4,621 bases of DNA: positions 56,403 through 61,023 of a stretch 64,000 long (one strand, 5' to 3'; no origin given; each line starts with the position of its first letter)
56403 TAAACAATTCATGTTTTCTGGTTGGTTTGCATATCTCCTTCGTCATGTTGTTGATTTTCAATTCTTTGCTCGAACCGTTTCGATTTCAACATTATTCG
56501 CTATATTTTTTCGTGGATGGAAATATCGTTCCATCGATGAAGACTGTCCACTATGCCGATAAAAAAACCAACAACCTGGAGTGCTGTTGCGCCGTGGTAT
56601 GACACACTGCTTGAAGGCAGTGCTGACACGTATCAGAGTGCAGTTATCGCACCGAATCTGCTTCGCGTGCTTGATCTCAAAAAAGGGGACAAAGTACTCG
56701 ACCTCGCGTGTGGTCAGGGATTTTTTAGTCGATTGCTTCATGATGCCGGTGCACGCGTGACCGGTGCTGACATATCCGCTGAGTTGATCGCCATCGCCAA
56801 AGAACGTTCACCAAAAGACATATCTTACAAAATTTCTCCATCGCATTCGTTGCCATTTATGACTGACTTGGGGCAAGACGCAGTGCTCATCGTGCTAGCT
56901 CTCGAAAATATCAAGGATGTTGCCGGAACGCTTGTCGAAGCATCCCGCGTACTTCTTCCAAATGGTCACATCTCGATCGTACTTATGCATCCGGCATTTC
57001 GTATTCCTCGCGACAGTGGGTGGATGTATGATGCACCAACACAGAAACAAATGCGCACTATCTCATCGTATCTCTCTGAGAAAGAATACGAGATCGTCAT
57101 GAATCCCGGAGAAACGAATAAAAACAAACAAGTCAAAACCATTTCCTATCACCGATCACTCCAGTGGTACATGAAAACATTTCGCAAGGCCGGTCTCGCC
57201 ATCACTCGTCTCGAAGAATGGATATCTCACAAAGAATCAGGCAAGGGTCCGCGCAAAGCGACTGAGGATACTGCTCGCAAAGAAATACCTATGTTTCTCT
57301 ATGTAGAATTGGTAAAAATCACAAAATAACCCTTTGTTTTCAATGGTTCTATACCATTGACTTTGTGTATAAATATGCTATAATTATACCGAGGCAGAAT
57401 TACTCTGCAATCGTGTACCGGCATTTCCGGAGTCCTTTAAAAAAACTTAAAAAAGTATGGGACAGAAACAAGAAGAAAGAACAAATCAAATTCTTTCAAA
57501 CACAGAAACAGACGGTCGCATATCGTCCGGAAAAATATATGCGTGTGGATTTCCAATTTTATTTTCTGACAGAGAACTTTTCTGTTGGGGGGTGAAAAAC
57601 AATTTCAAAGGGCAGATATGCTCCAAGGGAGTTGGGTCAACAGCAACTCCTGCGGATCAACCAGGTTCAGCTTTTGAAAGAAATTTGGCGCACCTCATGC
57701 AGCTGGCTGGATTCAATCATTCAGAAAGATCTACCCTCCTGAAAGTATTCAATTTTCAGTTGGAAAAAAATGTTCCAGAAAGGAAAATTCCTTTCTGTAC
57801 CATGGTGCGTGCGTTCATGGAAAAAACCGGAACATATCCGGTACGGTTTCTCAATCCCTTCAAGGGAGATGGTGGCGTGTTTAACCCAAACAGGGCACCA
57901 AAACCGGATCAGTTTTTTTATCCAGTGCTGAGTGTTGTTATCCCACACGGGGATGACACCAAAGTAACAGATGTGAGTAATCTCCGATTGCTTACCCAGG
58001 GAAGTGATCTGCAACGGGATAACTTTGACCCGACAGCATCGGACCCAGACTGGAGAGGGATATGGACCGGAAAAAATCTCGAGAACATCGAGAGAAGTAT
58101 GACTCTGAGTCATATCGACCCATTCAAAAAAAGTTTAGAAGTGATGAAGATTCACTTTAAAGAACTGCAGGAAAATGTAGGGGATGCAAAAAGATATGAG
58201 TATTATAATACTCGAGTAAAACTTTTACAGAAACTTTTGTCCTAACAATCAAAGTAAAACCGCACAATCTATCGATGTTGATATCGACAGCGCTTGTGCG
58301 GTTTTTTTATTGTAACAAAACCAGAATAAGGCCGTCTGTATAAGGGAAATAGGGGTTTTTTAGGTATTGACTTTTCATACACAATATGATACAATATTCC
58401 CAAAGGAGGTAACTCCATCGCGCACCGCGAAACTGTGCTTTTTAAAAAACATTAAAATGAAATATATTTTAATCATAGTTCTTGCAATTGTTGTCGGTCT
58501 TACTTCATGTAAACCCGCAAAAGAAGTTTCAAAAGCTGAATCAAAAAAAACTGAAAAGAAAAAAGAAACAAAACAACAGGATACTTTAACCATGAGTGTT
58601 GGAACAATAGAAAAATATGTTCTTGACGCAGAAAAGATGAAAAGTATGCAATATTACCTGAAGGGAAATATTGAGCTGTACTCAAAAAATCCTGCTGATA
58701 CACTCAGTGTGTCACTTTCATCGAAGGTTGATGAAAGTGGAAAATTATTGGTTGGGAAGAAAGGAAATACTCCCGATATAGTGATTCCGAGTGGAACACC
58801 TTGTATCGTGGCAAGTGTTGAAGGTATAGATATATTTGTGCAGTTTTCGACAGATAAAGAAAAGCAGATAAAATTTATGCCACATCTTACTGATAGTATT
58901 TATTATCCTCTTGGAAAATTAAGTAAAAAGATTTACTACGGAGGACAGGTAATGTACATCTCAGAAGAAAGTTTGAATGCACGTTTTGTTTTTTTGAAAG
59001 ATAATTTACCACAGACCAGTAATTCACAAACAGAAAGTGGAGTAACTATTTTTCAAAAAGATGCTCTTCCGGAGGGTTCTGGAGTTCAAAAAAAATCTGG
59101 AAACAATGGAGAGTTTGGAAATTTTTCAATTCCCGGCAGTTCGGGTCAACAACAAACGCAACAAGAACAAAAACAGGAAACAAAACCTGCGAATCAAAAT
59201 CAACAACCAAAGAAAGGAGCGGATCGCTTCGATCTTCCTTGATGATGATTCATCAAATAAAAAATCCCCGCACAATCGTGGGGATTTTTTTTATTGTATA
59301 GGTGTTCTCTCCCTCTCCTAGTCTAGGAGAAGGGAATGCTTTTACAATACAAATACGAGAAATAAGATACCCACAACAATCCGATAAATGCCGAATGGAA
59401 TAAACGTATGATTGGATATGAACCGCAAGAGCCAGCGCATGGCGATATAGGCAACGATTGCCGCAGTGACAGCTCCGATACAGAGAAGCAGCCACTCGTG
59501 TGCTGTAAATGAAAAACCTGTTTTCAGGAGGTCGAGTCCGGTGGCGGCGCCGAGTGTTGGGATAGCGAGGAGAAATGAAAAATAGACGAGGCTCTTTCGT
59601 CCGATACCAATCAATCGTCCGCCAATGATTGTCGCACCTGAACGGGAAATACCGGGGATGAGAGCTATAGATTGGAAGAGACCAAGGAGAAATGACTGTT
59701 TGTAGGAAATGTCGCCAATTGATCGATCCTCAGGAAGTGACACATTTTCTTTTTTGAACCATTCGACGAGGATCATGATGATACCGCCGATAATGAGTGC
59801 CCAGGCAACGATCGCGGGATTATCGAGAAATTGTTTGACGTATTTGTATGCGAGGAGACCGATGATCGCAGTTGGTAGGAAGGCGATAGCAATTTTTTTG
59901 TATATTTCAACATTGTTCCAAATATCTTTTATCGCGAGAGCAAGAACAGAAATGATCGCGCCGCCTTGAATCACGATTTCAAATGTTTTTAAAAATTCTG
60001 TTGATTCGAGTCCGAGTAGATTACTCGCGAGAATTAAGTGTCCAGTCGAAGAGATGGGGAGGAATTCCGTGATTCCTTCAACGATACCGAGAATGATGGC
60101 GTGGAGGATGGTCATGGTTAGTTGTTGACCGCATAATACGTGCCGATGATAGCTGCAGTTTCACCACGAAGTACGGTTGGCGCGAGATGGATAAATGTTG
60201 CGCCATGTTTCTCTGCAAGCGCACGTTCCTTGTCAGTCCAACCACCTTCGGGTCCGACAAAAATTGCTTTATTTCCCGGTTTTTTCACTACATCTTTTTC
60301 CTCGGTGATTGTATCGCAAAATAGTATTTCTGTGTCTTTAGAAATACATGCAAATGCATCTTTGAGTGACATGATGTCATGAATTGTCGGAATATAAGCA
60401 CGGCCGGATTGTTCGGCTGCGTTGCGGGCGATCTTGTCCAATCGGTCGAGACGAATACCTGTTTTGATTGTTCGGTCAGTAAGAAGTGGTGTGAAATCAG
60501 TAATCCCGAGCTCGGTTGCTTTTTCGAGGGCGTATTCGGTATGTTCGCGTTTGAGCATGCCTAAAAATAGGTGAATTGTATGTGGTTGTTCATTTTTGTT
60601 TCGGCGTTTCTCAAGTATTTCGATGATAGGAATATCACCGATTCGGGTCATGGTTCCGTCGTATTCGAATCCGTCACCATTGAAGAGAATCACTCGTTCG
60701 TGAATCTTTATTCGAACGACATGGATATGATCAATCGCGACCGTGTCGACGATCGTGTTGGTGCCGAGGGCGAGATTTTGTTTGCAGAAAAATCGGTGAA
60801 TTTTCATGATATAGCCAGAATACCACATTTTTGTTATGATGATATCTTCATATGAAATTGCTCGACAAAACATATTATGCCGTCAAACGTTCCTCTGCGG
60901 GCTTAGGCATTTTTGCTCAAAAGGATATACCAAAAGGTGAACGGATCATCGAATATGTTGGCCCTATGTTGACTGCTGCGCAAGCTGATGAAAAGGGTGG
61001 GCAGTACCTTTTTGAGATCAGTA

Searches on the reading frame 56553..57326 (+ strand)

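Call 87: search_protein_families(library=pfam, proteins=[window:56553-57326:+], max_evalue=0.0001)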
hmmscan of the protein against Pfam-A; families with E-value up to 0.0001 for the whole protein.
window:56553-57326:+ (258 aa): 6 families
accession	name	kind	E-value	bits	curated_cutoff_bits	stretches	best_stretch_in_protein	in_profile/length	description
PF08241.18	Methyltransf_11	-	1.5e-16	61.3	21.2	1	49-141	1-94/95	Methyltransferase domain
PF13649.12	Methyltransf_25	-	3.2e-13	50.6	27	1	48-138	1-97/97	Methyltransferase domain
PF13847.12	Methyltransf_31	-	5.7e-12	46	27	1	43-146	2-113/145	Methyltransferase domain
PF13489.12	Methyltransf_23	-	7.9e-11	42.4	27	1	28-178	5-149/164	Methyltransferase domain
PF08242.18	Methyltransf_12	-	1.4e-09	38.9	30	1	49-140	1-98/98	Methyltransferase domain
PF01209.24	Ubie_methyltran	-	2e-09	37.6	20.1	1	41-143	44-152/233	ubiE/COQ5 methyltransferase family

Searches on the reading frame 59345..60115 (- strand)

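Call 87: search_protein_families(library=pfam, proteins=[window:59345-60115:-], max_evalue=0.0001)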
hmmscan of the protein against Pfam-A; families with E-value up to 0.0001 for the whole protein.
window:59345-60115:- (257 aa): 1 family
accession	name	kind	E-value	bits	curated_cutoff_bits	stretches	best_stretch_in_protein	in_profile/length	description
PF02673.24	BacA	-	1.8e-76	257.7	33.4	1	6-251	1-257/257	Bacitracin resistance protein BacA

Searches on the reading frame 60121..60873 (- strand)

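Call 87: search_protein_families(library=pfam, proteins=[window:60121-60873:-], max_evalue=0.0001)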
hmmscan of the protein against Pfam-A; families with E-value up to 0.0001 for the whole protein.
window:60121-60873:- (251 aa): 2 families
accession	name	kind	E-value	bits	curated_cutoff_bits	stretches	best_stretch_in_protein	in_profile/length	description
PF04452.19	Methyltrans_RNA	-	3.7e-39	134.4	23.9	1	95-243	2-159/165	RNA methyltransferase domain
PF20260.4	PUA_4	-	1.1e-07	32.2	23.9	1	49-83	8-43/48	RNA methyltransferase PUA domain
